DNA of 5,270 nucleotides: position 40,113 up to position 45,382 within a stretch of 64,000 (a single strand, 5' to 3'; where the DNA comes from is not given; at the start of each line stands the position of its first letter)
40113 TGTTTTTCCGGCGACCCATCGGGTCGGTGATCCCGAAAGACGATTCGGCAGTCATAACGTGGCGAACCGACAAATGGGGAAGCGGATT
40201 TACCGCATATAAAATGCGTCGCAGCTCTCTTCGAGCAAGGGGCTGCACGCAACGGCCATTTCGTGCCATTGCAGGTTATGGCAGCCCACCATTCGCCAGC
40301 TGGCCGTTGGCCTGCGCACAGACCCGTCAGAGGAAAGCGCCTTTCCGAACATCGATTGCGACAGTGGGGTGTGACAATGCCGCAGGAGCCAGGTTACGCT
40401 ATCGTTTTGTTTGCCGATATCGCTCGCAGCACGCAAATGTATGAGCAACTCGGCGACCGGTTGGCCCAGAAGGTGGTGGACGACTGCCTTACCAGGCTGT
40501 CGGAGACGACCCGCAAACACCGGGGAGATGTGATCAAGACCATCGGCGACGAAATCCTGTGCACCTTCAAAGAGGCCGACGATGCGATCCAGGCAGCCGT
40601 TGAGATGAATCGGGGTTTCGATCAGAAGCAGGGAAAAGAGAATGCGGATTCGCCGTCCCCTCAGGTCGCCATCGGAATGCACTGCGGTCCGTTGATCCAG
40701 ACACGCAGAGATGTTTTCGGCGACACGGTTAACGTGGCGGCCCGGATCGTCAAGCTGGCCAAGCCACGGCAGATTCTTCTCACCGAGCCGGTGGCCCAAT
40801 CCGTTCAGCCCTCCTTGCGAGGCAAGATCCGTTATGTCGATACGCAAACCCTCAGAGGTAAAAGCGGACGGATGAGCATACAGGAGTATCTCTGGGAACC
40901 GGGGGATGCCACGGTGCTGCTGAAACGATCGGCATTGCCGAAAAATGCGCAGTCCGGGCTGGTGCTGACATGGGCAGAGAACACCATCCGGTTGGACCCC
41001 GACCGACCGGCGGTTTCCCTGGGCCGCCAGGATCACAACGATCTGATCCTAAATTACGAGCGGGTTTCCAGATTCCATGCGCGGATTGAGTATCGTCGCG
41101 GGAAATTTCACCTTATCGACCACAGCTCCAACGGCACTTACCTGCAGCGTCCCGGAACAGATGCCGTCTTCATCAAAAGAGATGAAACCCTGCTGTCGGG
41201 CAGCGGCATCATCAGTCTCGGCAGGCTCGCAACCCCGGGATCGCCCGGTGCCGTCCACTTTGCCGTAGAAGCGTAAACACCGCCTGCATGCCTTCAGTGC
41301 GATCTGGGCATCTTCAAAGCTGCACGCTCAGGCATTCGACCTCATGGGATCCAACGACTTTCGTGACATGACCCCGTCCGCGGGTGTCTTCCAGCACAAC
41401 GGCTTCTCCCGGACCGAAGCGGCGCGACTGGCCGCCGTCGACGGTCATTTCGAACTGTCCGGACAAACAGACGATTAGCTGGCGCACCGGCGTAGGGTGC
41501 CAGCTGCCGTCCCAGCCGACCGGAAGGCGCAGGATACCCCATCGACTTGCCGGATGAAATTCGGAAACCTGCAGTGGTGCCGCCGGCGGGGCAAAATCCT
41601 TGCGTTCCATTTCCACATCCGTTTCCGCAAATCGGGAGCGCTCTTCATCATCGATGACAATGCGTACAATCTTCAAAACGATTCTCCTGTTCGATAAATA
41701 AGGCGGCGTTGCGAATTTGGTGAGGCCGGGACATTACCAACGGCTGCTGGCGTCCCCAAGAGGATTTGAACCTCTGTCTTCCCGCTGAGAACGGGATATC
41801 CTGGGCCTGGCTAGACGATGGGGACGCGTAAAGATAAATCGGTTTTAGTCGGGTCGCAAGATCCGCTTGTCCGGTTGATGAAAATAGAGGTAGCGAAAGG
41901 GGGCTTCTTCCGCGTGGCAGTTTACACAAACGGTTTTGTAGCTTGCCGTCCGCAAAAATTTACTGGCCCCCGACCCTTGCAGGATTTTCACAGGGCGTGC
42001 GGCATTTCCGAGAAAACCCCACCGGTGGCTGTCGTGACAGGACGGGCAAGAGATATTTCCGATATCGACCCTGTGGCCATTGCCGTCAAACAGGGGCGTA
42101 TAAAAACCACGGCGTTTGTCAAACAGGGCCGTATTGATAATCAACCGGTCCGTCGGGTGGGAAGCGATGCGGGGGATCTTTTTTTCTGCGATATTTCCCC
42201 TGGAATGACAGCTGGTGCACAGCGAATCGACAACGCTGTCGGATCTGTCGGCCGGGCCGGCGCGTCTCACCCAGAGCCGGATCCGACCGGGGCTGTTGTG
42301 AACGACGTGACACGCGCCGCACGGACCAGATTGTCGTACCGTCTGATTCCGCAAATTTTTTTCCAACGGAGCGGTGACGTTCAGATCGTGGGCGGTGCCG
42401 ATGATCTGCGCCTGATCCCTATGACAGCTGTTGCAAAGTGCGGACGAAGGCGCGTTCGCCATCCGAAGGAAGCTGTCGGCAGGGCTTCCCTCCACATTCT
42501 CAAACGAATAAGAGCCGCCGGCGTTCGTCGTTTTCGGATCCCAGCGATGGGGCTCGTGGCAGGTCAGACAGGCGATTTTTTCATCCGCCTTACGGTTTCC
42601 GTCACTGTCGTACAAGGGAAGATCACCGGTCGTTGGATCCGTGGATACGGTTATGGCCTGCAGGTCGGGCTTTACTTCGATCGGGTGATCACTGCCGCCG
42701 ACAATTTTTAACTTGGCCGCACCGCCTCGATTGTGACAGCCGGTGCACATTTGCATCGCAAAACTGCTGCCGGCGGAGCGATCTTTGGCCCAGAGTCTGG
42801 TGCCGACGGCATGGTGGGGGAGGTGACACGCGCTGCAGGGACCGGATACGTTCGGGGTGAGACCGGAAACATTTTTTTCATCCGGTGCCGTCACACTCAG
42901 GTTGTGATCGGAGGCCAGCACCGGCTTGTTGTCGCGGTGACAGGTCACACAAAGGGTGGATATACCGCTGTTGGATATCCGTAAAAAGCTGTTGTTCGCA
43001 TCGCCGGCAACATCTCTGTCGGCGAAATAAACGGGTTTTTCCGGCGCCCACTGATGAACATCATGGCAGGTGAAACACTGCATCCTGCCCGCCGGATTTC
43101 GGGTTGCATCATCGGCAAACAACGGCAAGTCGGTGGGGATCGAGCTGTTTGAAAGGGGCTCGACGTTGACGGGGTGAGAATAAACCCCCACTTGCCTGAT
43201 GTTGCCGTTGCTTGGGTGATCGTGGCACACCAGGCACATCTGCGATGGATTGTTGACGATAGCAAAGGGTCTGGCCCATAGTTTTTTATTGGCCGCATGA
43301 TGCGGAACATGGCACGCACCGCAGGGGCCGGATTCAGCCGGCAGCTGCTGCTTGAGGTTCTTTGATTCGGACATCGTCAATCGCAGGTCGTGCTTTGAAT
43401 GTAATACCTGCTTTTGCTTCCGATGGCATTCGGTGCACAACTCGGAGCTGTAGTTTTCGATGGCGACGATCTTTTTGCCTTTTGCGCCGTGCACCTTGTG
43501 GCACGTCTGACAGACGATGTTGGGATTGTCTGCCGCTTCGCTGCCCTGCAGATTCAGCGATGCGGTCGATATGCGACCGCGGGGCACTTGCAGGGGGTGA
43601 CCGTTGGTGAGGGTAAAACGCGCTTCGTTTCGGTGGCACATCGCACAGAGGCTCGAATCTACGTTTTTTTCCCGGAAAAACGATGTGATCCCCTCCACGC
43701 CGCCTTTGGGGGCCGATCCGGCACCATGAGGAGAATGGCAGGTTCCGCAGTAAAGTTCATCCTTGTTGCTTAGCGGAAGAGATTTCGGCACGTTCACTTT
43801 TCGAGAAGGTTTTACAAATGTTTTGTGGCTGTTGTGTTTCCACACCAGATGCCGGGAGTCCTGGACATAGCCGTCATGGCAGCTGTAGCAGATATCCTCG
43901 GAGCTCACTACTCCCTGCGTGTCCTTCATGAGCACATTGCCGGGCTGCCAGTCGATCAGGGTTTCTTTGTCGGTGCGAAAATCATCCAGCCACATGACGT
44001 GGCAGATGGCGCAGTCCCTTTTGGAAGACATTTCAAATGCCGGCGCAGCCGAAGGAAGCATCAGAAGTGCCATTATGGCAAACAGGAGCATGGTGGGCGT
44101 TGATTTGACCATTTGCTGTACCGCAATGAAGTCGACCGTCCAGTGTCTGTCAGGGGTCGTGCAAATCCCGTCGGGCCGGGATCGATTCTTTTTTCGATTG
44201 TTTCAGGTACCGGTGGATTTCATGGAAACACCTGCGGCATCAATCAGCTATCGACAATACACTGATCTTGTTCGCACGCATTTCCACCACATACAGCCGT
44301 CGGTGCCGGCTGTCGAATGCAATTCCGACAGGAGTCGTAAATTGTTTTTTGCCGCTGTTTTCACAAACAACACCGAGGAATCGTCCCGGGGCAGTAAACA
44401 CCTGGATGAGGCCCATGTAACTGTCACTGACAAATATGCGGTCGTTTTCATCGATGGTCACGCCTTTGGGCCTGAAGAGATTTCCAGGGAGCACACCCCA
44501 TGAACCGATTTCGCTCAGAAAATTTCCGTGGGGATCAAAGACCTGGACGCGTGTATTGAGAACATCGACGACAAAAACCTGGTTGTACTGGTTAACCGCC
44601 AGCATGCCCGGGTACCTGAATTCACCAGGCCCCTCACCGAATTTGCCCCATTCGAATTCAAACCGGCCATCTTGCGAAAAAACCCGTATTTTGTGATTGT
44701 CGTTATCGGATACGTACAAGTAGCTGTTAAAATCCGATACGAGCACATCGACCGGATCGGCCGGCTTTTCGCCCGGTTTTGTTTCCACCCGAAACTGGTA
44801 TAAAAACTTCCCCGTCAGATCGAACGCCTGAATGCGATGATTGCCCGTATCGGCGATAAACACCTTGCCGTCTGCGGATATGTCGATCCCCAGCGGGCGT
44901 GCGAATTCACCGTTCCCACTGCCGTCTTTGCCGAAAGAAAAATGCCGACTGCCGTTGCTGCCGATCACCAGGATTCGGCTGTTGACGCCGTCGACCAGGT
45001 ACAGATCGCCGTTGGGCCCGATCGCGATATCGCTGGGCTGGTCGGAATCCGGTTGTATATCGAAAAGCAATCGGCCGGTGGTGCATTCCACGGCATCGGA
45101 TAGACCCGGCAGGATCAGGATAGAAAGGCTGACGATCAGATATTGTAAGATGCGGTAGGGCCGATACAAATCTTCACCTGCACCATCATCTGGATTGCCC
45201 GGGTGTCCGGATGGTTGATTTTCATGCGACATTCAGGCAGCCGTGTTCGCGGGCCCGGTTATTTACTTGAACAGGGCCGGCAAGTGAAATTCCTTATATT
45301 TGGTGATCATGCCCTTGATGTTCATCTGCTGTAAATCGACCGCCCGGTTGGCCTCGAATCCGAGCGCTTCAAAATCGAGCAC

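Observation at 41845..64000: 22-kb putative extracellular electron transfer locus, from inner membrane to outer membrane, with its own regulators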

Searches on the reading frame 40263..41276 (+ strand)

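Call 5: search_protein_families(library=pfam, proteins=[window:40263-41276:+], max_evalue=0.01)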
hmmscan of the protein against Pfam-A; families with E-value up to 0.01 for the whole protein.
window:40263-41276:+ (337 aa): 4 families
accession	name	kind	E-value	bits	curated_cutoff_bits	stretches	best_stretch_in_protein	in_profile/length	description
PF00211.25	Guanylate_cyc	-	7.2e-18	65.3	21.9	1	47-200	10-173/183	Adenylate and Guanylate cyclase catalytic domain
PF00498.31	FHA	-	2.4e-12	47.5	20.7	1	251-296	1-48/67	FHA domain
PF16697.10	Yop-YscD_cpl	-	0.0025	18.4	33.2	1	249-299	17-68/94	Inner membrane component of T3SS, cytoplasmic domain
PF00990.26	GGDEF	-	0.0038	17.5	23.8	1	43-143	30-133/161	Diguanylate cyclase, GGDEF domain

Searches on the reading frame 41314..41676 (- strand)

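Call 5: search_protein_families(library=pfam, proteins=[window:41314-41676:-], max_evalue=0.01)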
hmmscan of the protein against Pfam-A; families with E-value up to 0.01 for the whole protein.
window:41314-41676:- (120 aa): 2 families
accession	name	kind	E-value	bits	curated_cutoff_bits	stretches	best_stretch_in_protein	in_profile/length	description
PF07883.17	Cupin_2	-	3.1e-07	30.5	27.2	1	48-118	2-69/70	Cupin domain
PF05899.18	Cupin_3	-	0.00012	22.1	23.5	1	44-96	7-57/74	EutQ-like cupin domain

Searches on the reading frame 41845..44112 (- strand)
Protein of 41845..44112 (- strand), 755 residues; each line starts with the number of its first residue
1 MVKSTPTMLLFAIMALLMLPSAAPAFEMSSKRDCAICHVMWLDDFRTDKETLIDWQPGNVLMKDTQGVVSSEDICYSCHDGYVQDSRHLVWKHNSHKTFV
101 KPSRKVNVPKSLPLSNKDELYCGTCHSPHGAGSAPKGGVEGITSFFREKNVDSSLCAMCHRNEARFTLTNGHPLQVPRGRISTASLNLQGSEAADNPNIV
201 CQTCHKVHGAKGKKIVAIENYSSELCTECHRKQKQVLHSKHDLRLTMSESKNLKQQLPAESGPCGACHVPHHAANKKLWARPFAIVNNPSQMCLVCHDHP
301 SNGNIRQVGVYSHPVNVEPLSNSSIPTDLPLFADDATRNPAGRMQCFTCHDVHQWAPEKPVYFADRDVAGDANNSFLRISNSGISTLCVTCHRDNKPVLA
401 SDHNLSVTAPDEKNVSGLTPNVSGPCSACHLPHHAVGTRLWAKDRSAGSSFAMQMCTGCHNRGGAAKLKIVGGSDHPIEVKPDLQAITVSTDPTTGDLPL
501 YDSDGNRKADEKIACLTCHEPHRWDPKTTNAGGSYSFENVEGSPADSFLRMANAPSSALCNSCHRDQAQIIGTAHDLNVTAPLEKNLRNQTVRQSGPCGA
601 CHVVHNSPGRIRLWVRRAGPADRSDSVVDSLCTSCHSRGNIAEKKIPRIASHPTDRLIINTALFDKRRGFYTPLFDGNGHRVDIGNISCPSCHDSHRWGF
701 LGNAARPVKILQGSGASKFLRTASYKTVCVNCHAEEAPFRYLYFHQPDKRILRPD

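Call 4: search_protein_families(library=pfam, proteins=[window:41845-44112:-], max_evalue=0.01)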
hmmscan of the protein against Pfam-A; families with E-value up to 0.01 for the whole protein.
window:41845-44112:- (755 aa): 6 families
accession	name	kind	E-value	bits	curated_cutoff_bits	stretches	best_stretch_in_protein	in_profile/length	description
PF09699.15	Paired_CXXCH_1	-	2.5e-34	117.1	20.6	2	201-234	9-40/41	Doubled CXXCH motif (Paired_CXXCH_1)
PF22113.1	Mtrc-MtrF_II-IV_dom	-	1.8e-25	89.9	30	3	29-128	79-165/176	Outer membrane cytochrome MtrC/MtrF-like, domains II/IV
PF14522.11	Cytochrome_C7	-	5.3e-21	74.7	24.8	1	511-602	12-66/67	Cytochrome c7 and related cytochrome c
PF14537.11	Cytochrom_c3_2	-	7.3e-15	55.6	25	2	198-298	6-79/79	Cytochrome c3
PF22678.1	Cytochrom_c_NrfB-like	-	3.5e-06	27.8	27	0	34-100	1-59/89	Cytochrome c-type protein NrfB-like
PF02085.21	Cytochrom_CIII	-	0.0047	17.7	22.9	0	508-569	26-87/101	Class III cytochrome C family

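Call 7: search_protein_families(library=ncbifam, proteins=[window:41845-44112:-], max_evalue=0.01)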
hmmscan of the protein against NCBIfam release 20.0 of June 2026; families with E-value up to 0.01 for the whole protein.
window:41845-44112:- (755 aa): 2 families
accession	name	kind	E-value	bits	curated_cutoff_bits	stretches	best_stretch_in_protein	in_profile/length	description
TIGR01905.1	paired_CXXCH_1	subfamily_domain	1.9e-25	88.5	25.2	2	201-234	9-40/41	doubled CXXCH domain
TIGR03508.1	decahem_SO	subfamily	3.2e-19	69.4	192.2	3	187-298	84-175/258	DmsE family decaheme c-type cytochrome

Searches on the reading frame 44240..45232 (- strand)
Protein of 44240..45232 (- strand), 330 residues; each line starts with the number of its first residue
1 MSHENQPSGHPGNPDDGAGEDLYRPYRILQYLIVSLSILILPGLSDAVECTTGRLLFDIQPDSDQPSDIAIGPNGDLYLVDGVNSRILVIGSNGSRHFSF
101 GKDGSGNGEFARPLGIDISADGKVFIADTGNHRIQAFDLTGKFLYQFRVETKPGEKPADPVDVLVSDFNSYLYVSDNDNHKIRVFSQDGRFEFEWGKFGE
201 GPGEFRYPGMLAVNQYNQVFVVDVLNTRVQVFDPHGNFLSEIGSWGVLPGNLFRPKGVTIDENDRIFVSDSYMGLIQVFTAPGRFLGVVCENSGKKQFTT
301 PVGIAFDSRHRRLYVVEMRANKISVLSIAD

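Call 4: search_protein_families(library=pfam, proteins=[window:44240-45232:-], max_evalue=0.01)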
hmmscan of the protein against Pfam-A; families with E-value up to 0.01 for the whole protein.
window:44240-45232:- (330 aa): 9 families
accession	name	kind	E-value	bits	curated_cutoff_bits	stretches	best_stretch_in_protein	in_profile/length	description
PF01436.27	NHL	-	4.3e-28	96.4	20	3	110-137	1-28/28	NHL repeat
PF17170.10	DUF5128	-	2.6e-24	86.5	22.9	3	165-218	49-102/321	6-bladed beta-propeller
PF08450.18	SGL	-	4.2e-08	33.5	26.3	1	115-191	138-216/246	SMP-30/Gluconolactonase/LRE-like region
PF25021.1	TEN_NHL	-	2.5e-07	30.4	27.1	0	109-136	328-355/357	Teneurin NHL domain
PF01731.26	Arylesterase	-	1.9e-05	25.2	21.3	0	296-327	51-82/86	Arylesterase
PF22701.2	Mala_s_1-like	-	2.5e-05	24.6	27.5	1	68-195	3-124/195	Mal s 1 allergenic protein-like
PF24684.1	Vgb_lyase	-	3.8e-05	23.1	50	0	111-326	13-207/290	Virginiamycin B lyase family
PF06739.17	SBBP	-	0.0011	19.3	20.5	0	250-268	10-28/38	Beta-propeller repeat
PF13449.12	Phytase-like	-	0.0034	17.8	27.6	0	115-152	72-109/284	Esterase-like activity of phytase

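Call 7: search_protein_families(library=ncbifam, proteins=[window:44240-45232:-], max_evalue=0.01)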
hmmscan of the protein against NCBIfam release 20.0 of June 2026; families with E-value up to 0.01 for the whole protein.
window:44240-45232:- (330 aa): 6 families
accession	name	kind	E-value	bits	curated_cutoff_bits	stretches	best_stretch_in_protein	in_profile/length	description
NF035926.1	scyF_NHL_VPEP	equivalog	2.7e-45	155.1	350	3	66-151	201-287/376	scytonemin biosynthesis PEP-CTERM protein ScyF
NF047780.1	LIC12708_fam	subfamily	1.9e-08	33.6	150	1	84-157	155-230/391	LIC_12708 family protein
NF033206.1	ScyE_fam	subfamily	0.00022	20.9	80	0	111-133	8-30/333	ScyD/ScyE family protein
TIGR03866.1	PQQ_ABC_repeats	subfamily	0.00036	19.7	287.3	0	111-185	41-110/310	PQQ-dependent catabolism-associated beta-propeller protein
NF000096.1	stregra_B_VgbB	exception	0.0019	17.4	600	0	112-192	16-90/295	streptogramin B lyase Vgb(B)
NF000022.1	stregra_B_VgbA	exception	0.0056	15.8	600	0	112-144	16-48/299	streptogramin B lyase Vgb(A)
